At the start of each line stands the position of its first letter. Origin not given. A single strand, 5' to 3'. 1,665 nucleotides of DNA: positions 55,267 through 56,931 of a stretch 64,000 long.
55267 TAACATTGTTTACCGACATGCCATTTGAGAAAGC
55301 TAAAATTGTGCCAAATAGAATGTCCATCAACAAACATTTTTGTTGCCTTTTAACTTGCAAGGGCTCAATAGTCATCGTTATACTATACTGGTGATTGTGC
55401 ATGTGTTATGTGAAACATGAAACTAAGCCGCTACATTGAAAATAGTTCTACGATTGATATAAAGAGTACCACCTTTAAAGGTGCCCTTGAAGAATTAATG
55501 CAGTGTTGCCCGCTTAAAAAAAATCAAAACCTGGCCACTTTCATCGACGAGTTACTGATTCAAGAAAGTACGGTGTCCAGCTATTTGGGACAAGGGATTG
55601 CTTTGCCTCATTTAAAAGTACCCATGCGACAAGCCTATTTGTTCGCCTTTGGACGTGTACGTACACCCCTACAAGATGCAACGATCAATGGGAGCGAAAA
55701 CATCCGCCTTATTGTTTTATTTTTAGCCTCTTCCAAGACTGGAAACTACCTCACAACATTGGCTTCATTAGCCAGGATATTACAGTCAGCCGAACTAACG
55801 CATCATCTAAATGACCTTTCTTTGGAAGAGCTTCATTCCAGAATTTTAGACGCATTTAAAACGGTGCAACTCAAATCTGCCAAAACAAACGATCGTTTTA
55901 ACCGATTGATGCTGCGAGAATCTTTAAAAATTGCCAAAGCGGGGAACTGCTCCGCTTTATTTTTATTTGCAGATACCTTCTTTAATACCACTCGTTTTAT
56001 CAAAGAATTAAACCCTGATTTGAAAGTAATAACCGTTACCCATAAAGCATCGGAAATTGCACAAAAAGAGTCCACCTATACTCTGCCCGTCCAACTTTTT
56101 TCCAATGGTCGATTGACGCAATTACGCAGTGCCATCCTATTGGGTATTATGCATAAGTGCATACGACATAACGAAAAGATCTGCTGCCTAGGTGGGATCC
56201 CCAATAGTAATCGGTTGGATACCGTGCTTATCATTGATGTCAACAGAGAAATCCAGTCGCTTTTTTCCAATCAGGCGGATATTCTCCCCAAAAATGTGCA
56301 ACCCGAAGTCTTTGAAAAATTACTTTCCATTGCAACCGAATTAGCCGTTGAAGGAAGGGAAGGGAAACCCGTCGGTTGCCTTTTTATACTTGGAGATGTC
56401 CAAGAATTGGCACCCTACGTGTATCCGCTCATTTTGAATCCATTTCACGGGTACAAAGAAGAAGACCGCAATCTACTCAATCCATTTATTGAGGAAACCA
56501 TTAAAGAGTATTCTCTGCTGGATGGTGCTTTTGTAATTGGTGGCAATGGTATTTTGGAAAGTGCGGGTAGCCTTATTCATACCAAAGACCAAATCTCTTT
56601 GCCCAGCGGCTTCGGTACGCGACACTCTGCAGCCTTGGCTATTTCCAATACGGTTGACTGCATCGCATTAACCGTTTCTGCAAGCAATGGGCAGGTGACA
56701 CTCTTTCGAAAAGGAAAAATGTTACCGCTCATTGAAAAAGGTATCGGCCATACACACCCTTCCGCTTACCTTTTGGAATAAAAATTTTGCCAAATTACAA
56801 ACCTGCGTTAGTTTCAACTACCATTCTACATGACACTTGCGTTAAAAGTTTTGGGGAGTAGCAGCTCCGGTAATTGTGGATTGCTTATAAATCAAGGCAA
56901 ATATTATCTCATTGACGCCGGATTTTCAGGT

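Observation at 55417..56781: Three-domain diadenylate cyclase: EIIA(Ntr)-like + pyruvate-kinase-C-like + DAC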

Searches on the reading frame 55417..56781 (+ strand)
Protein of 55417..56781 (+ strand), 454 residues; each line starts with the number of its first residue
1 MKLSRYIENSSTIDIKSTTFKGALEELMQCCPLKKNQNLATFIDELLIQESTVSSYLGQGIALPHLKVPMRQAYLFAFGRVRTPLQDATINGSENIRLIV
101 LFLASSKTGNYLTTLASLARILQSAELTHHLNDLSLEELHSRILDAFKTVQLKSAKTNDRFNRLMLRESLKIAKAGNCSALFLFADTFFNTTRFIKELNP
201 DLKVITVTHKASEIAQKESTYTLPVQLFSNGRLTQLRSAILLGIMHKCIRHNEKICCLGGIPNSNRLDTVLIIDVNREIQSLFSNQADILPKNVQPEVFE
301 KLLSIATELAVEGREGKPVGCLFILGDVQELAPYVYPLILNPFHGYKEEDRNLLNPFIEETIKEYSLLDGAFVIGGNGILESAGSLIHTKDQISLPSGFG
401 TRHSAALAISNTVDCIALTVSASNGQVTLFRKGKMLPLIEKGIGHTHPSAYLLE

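Call 3: search_protein_families(library=pfam, proteins=[window:55417-56781:+], max_evalue=1)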
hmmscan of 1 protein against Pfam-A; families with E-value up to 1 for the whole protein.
window:55417-56781:+ (454 aa): 4 families
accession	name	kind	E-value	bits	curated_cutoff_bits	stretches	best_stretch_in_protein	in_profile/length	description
PF02457.21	DAC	-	4.2e-20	71.9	27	1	310-435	3-119/119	DisA bacterial checkpoint controller nucleotide-binding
PF00359.27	PTS_EIIA_2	-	1.3e-13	51.6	27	1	12-135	9-132/144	Phosphoenolpyruvate-dependent sugar phosphotransferase system, EIIA 2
PF21755.2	DacZ_P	-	7.4e-13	48.7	27.4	1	160-281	2-123/125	Probable sensor domain DacZ_P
PF25422.1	DUF7892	-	0.17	11.7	27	1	185-231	15-61/159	Domain of unknown function (DUF7892)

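Call 4: search_protein_families(library=ncbifam, proteins=[window:55417-56781:+], max_evalue=1)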
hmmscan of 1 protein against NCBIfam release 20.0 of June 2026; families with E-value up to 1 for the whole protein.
window:55417-56781:+ (454 aa): 13 families
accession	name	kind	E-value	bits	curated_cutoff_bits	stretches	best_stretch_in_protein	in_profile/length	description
NF041371.1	Diadnylcyc_Halo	equivalog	4.4e-30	104.9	430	1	177-436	14-262/270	diadenylate cyclase DacZ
TIGR01419.1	nitro_reg_IIA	equivalog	3.4e-11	43.2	138.7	1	14-141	14-141/145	PTS IIA-like nitrogen regulatory protein PtsN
NF038327.1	c-di-AMP_CdaM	exception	9e-10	38.4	225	1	363-438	103-177/196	diadenylate cyclase CdaM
TIGR00159.1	TIGR00159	equivalog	4.4e-09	36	188.8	1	364-435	164-233/254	diadenylate cyclase CdaA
NF038328.1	c-di-AMP_CdaS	exception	1.6e-08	34.4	225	1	366-438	119-190/191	sporulation-specific diadenylate cyclase CdaS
NF007293.0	PRK09765.1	equivalog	7.9e-08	31.3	763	1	21-155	23-160/639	PTS 2-O-a-mannosyl-D-glycerate transporter subunit IIABC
NF007389.0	PRK09913.1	equivalog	1.4e-07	31.5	151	1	13-138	11-137/148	PTS fructose transporter subunit IIA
TIGR00848.1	fruA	subfamily_domain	2.1e-07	30.9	103.5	1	36-131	33-129/129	fructose PTS transporter subunit IIA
NF008319.0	PRK11109.1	equivalog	4.6e-05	22.9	302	1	40-150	37-146/376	fused PTS fructose transporter subunit IIA/HPr protein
NF008145.0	PRK10896.1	equivalog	0.0012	18.6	221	1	4-141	11-151/161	PTS IIA-like nitrogen regulatory protein PtsN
NF010009.0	PRK13482.1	equivalog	0.0015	17.8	201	1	357-436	60-139/357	DNA integrity scanning diadenylate cyclase DisA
NF010351.0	PRK13779.1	equivalog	0.11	11.4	766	1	33-131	29-126/503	bifunctional PTS system fructose-specific transporter subunit IIA/HPr protein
NF011663.0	PRK15083.1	subfamily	0.13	10.3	589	1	40-75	530-565/639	PTS mannitol transporter subunit IICBA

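Call 5: search_solved_structures(query=window:55417-56781:+, max_evalue=1, show_alignments=4)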
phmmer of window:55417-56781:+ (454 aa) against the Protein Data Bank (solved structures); distinct sequences matched with E-value up to 1: 21.
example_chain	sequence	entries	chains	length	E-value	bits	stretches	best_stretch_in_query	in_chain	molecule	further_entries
6hvn_A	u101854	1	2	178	8.3e-08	34.7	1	353-436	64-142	Diadenylate cyclase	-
6hvl_A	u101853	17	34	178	9.2e-08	34.6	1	353-436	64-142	Diadenylate cyclase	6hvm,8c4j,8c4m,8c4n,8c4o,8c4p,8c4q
4rv7_A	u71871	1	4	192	1.2e-07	34.2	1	353-436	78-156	Diadenylate cyclase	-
4gqx_A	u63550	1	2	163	2.1e-06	30.1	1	12-141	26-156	PTS IIA-like nitrogen-regulatory protein PtsN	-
3urr_A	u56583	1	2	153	5.6e-06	28.7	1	34-141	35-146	PTS IIA-like nitrogen-regulatory protein PtsN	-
7l8n_A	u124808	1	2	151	6.2e-06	28.5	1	310-436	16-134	Diadenylate cyclase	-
6gyw_A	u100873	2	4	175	6.4e-06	28.5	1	310-436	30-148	Diadenylate cyclase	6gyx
8ofo_AAA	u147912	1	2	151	1.3e-05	27.5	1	355-434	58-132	Diadenylate cyclase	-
9g69_C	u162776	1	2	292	1.7e-05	27.1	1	355-442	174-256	Diadenylate cyclase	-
6gyy_A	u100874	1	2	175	5.2e-05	25.5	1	363-436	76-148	Diadenylate cyclase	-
2a0j_A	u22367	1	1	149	0.0002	23.6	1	35-135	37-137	PTS system, nitrogen regulatory IIA protein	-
8ofg_A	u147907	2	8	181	0.00036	22.7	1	310-434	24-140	Diadenylate cyclase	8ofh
7dfx_A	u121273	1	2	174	0.00041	22.5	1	363-434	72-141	DAC domain-containing protein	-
7dg0_A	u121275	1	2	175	0.00042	22.5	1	363-434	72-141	DAC domain-containing protein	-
8ogk_A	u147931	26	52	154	0.00053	22.2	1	351-435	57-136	Cyclic di-AMP synthase CdaA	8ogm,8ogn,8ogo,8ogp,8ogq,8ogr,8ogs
1a6j_A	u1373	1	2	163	0.00077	21.6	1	21-146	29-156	NITROGEN REGULATORY IIA PROTEIN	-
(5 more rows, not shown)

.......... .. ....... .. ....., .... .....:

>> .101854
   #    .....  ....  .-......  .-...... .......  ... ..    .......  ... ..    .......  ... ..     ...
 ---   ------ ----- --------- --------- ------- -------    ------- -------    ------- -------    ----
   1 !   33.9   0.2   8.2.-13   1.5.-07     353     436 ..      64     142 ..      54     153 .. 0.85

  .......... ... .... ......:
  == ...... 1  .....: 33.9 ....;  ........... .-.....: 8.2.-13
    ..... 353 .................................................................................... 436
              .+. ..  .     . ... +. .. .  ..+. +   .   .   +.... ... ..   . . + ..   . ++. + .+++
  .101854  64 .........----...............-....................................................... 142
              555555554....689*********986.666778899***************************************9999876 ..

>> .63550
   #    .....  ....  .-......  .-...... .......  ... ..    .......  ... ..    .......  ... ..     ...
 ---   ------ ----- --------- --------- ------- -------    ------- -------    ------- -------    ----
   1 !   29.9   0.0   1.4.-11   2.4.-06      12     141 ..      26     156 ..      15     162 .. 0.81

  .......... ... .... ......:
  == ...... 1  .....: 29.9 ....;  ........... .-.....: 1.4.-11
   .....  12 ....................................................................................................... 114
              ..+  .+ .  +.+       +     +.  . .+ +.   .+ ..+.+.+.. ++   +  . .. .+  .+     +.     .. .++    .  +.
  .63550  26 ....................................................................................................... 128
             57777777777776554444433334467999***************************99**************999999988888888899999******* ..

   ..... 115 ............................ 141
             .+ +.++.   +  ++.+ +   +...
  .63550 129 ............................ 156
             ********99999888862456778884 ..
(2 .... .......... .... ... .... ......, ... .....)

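Call 7: find_homologous_proteins(query=window:55417-56781:+)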
Query window:55417-56781:+ (454 aa): 2106 proteins with E <= 0.001 among 8000 candidates; the best 120 are listed.
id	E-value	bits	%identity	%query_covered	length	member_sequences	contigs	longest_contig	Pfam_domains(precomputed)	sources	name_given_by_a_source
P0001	7.8e-282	952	94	100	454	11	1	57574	PF21755.3,PF02457.22,PF00359.28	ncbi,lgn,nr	ncbi:MAG: diadenylate cyclase [Puniceicoccales bacterium]|nr:diadenylate cyclase [Puniceicoccales ba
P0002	4.1e-217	739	74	98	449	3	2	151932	PF21755.3,PF02457.22,PF00359.28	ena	-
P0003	2.5e-201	687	67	99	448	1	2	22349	PF21755.3,PF02457.22,PF00359.28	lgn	-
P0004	1.2e-199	682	68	98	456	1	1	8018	PF21755.3,PF02457.22,PF00359.28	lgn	-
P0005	1.4e-195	668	65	98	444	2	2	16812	PF21755.3,PF02457.22,PF00359.28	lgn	-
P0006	4.2e-194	663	65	98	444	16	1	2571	PF21755.3,PF02457.22,PF00359.28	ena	-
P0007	5.4e-194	663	64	98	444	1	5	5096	PF21755.3,PF02457.22,PF00359.28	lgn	-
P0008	3.0e-193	660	68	97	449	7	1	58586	PF21755.3,PF02457.22,PF00359.28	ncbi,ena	-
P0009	3.5e-192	657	64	98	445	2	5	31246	PF21755.3,PF02457.22,PF00359.28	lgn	-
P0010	2.3e-190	651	64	97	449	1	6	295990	PF21755.3,PF02457.22,PF00359.28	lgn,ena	-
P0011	1.1e-188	645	65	98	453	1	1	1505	PF21755.3,PF02457.22,PF00359.28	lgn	-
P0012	1.2e-188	645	63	98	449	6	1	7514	PF21755.3,PF02457.22,PF00359.28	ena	-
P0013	9.5e-188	642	64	98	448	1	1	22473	PF21755.3,PF02457.22,PF00359.28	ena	-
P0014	1.3e-187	642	67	97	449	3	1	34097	PF21755.3,PF02457.22,PF00359.28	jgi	-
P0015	5.7e-186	637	63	98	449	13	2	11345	PF21755.3,PF02457.22,PF00359.28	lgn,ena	-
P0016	1.8e-185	635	64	99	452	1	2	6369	PF21755.3,PF02457.22,PF00359.28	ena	-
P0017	2.7e-185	634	65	97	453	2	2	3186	PF21755.3,PF02457.22,PF00359.28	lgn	-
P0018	7.1e-184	630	66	97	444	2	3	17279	PF21755.3,PF02457.22,PF00359.28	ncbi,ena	-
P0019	7.5e-183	626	63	98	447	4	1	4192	PF21755.3,PF02457.22,PF00359.28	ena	-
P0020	1.1e-181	622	62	98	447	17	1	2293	PF21755.3,PF02457.22,PF00359.28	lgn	-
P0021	1.3e-170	586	62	93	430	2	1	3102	PF21755.3,PF02457.22,PF00359.28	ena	-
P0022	7.5e-170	583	61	98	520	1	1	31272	PF21755.3,PF02457.22,PF00359.28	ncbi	-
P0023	1.2e-153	530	61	89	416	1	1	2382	PF21755.3,PF02457.22,PF00359.28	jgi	jgi:DNA integrity scanning protein DisA with diadenylate cyclase activity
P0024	3.1e-141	489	52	97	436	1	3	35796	PF21755.3,PF02457.22,PF00359.28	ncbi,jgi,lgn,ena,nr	ncbi:MAG: hypothetical protein A2Y14_00525 [Verrucomicrobia bacterium GWF2_51_19]|nr:MAG: hypothetic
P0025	3.1e-141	489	51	98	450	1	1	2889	PF21755.3,PF02457.22,PF00359.28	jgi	-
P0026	9.5e-140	484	50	98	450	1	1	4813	PF21755.3,PF02457.22,PF00359.28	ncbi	-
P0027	2.9e-138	479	50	98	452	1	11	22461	PF21755.3,PF02457.22,PF00359.28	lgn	-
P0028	5.7e-137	475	50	98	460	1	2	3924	PF21755.3,PF02457.22,PF00359.28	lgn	-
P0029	2.2e-135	470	49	98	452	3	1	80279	PF21755.3,PF02457.22,PF00359.28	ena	-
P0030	2.3e-135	470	51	98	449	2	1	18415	PF21755.3,PF02457.22,PF00359.28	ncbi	-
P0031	4.9e-135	469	51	98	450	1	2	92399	PF21755.3,PF02457.22,PF00359.28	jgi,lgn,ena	-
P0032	9.3e-135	468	50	97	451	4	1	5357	PF21755.3,PF02457.22,PF00359.28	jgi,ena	-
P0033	3.7e-134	466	49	98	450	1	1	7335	PF21755.3,PF02457.22,PF00359.28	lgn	-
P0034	4.3e-134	466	49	97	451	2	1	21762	PF21755.3,PF02457.22,PF00359.28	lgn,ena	-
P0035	4.9e-134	465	49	98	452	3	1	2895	PF21755.3,PF02457.22,PF00359.28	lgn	-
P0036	1.5e-133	464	49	98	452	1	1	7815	PF21755.3,PF02457.22,PF00359.28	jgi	jgi:diadenylate cyclase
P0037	4.9e-133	462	48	98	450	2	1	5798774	PF21755.3,PF02457.22,PF00359.28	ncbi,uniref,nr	ncbi:PTS sugar transporter subunit IIA [Rubellicoccus peritrichatus]|uniref:PTS sugar transporter su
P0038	5.0e-133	462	48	98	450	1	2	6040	PF21755.3,PF02457.22,PF00359.28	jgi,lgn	-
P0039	9.4e-133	461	50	97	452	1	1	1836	PF21755.3,PF02457.22,PF00359.28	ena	-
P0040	1.1e-132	461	49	98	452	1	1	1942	PF21755.3,PF02457.22,PF00359.28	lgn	-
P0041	2.3e-132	460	48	98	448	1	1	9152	PF21755.3,PF02457.22,PF00359.28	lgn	-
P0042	2.5e-132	460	48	98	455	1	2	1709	PF21755.3,PF02457.22,PF00359.28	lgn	-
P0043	2.6e-132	460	49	98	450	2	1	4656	PF21755.3,PF02457.22,PF00359.28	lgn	-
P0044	6.8e-132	458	49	97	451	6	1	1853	PF21755.3,PF02457.22,PF00359.28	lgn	-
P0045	1.1e-131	458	49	98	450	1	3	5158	PF21755.3,PF02457.22,PF00359.28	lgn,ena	-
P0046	2.8e-131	456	48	98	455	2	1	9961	PF21755.3,PF02457.22,PF00359.28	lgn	-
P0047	2.8e-131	456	48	98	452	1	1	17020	PF21755.3,PF02457.22,PF00359.28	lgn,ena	-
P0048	3.3e-131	456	49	97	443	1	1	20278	PF21755.3,PF02457.22,PF00359.28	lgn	-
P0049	3.4e-131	456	48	97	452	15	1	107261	PF21755.3,PF02457.22,PF00359.28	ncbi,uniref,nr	ncbi:diadenylate cyclase [Cerasicoccus maritimus]|uniref:diadenylate cyclase n=1 Tax=Cerasicoccus ma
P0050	3.8e-131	456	50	98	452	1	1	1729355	PF21755.3,PF02457.22,PF00359.28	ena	-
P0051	9.6e-131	455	48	97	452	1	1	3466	PF21755.3,PF02457.22,PF00359.28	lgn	-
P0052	1.2e-130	454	47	98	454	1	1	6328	PF21755.3,PF02457.22,PF00359.28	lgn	-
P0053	2.9e-130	453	47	98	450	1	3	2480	PF21755.3,PF02457.22,PF00359.28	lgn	-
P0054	1.1e-129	451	46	98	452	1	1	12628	PF21755.3,PF02457.22,PF00359.28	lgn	-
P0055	1.4e-129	451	47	98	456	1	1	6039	PF21755.3,PF02457.22,PF00359.28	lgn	-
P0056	1.5e-129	451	48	98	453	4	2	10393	PF21755.3,PF02457.22,PF00359.28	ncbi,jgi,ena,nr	ncbi:MAG TPA: PTS sugar transporter subunit IIA [Oceanipulchritudo sp.]|nr:PTS sugar transporter sub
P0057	1.6e-129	451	47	98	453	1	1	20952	PF21755.3,PF02457.22,PF00359.28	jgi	-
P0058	1.6e-129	451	49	98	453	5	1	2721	PF21755.3,PF02457.22,PF00359.28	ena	-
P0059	2.1e-129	450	47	97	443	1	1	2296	PF21755.3,PF02457.22,PF00359.28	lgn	-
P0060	2.1e-129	450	46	98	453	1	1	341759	PF21755.3,PF02457.22,PF00359.28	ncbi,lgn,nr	ncbi:MAG: PTS sugar transporter subunit IIA [Opitutales bacterium]|nr:PTS sugar transporter subunit 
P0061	2.6e-129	450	49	98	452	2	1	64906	PF21755.3,PF02457.22,PF00359.28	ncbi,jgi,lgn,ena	jgi:DNA integrity scanning protein DisA with diadenylate cyclase activity/mannitol/fructose-specific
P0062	3.2e-129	450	47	98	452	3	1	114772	PF21755.3,PF02457.22,PF00359.28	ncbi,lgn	ncbi:MAG: PTS sugar transporter subunit IIA [Opitutales bacterium]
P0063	3.9e-129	449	48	98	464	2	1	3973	PF21755.3,PF02457.22,PF00359.28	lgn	-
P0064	5.3e-129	449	47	98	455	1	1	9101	PF21755.3,PF02457.22,PF00359.28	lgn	-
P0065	5.9e-129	449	48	98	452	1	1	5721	PF21755.3,PF02457.22,PF00359.28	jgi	jgi:DNA integrity scanning protein DisA with diadenylate cyclase activity/mannitol/fructose-specific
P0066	7.1e-129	448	48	97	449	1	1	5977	PF21755.3,PF02457.22,PF00359.28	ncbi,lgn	-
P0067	7.1e-129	448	49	98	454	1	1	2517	PF21755.3,PF02457.22,PF00359.28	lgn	-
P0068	7.8e-129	448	46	98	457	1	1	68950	PF21755.3,PF02457.22,PF00359.28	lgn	-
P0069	9.9e-129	448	48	98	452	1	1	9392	PF21755.3,PF02457.22,PF00359.28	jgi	jgi:DNA integrity scanning protein DisA with diadenylate cyclase activity/mannitol/fructose-specific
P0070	1.0e-128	448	46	98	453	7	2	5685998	PF21755.3,PF02457.22,PF00359.28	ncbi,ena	-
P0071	1.1e-128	448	48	98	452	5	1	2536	PF21755.3,PF02457.22,PF00359.28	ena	-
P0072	1.5e-128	447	48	98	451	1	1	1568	PF21755.3,PF02457.22,PF00359.28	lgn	-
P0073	1.7e-128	447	48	97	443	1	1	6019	PF21755.3,PF02457.22,PF00359.28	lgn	-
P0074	2.1e-128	447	48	98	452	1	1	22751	PF21755.3,PF02457.22,PF00359.28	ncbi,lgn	ncbi:MAG: diadenylate cyclase [Opitutales bacterium]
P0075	3.5e-128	446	48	98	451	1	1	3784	PF21755.3,PF02457.22,PF00359.28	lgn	-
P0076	3.6e-128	446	48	98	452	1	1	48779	PF21755.3,PF02457.22,PF00359.28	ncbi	-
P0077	4.0e-128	446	49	98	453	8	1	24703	PF21755.3,PF02457.22,PF00359.28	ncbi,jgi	-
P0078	4.5e-128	446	47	98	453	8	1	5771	PF21755.3,PF02457.22,PF00359.28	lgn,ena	-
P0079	5.1e-128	446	45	98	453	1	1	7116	PF21755.3,PF02457.22,PF00359.28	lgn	-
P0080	6.1e-128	445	48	98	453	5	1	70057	PF21755.3,PF02457.22,PF00359.28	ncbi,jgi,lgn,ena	-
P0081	7.1e-128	445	47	98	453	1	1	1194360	PF21755.3,PF02457.22,PF00359.28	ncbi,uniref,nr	ncbi:PTS transporter subunit EIIA [Puniceicoccales bacterium CK1056]|uniref:PTS transporter subunit 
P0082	9.2e-128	445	47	98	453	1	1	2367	PF21755.3,PF02457.22,PF00359.28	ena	-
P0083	1.1e-127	445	48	98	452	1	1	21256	PF21755.3,PF02457.22,PF00359.28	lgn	-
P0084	1.6e-127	444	47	98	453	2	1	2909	PF21755.3,PF02457.22,PF00359.28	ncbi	-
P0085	1.9e-127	444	46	97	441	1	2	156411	PF21755.3,PF02457.22,PF00359.28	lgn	-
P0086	2.0e-127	444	48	98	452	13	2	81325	PF21755.3,PF02457.22,PF00359.28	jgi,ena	-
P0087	2.2e-127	444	47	98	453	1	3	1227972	PF21755.3,PF02457.22,PF00359.28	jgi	jgi:diadenylate cyclase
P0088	2.3e-127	443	47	98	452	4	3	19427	PF21755.3,PF02457.22,PF00359.28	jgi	jgi:diadenylate cyclase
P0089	2.4e-127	443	48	98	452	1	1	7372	PF21755.3,PF02457.22,PF00359.28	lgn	-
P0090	2.4e-127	443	47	97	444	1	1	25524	PF21755.3,PF02457.22,PF00359.28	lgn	-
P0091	2.8e-127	443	47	98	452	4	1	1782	PF21755.3,PF02457.22,PF00359.28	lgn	-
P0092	3.4e-127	443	46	98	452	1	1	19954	PF21755.3,PF02457.22,PF00359.28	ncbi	-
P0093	3.4e-127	443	47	97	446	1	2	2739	PF21755.3,PF02457.22,PF00359.28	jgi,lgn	-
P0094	4.3e-127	443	47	98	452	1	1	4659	PF21755.3,PF02457.22,PF00359.28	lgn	-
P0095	4.5e-127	443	47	98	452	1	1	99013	PF21755.3,PF02457.22,PF00359.28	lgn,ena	-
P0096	4.5e-127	442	45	98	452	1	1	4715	PF21755.3,PF02457.22,PF00359.28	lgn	-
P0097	5.0e-127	442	46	98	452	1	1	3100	PF21755.3,PF02457.22,PF00359.28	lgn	-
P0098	5.3e-127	442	47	98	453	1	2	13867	PF21755.3,PF02457.22,PF00359.28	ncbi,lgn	-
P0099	5.6e-127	442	48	98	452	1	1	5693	PF21755.3,PF02457.22,PF00359.28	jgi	jgi:DNA integrity scanning protein DisA with diadenylate cyclase activity/mannitol/fructose-specific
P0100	5.7e-127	442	47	97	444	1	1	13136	PF21755.3,PF02457.22,PF00359.28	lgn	-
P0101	6.8e-127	442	46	98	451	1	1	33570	PF21755.3,PF02457.22,PF00359.28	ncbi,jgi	-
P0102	6.9e-127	442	46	98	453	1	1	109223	PF21755.3,PF02457.22,PF00359.28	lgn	-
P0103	7.6e-127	442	47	98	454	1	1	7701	PF21755.3,PF02457.22,PF00359.28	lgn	-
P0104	8.5e-127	442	47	98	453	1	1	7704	PF21755.3,PF02457.22,PF00359.28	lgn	-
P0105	1.3e-126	441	47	98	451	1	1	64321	PF21755.3,PF02457.22,PF00359.28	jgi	-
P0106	1.3e-126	441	47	98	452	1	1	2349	PF21755.3,PF02457.22,PF00359.28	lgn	-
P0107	1.6e-126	441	46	98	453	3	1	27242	PF21755.3,PF02457.22,PF00359.28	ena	-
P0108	1.7e-126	441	47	98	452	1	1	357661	PF21755.3,PF02457.22,PF00359.28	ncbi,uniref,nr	ncbi:PTS sugar transporter subunit IIA [Coraliomargarita parva]|uniref:PTS sugar transporter subunit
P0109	1.8e-126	440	45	98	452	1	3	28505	PF21755.3,PF02457.22,PF00359.28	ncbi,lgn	-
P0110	2.2e-126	440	47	98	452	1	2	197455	PF21755.3,PF02457.22,PF00359.28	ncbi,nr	ncbi:MAG TPA: diadenylate cyclase [Opitutales bacterium]|nr:diadenylate cyclase [Opitutales bacteriu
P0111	2.7e-126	440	45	98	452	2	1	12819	PF21755.3,PF02457.22,PF00359.28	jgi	jgi:diadenylate cyclase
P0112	2.7e-126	440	47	98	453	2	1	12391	PF21755.3,PF02457.22,PF00359.28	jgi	jgi:diadenylate cyclase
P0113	3.2e-126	440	48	97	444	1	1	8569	PF21755.3,PF02457.22,PF00359.28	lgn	-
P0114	3.4e-126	440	46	96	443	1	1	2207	PF21755.3,PF02457.22,PF00359.28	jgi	-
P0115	3.6e-126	440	45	98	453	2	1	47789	PF21755.3,PF02457.22,PF00359.28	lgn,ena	-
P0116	4.0e-126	439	47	97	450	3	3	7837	PF21755.3,PF02457.22,PF00359.28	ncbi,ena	-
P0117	4.1e-126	439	46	98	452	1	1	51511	PF21755.3,PF02457.22,PF00359.28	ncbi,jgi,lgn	-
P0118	4.2e-126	439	46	98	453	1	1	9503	PF21755.3,PF02457.22,PF00359.28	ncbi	-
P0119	4.4e-126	439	47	98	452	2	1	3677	PF21755.3,PF02457.22,PF00359.28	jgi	jgi:DNA integrity scanning protein DisA with diadenylate cyclase activity/mannitol/fructose-specific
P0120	4.4e-126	439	47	98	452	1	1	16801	PF21755.3,PF02457.22,PF00359.28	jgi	-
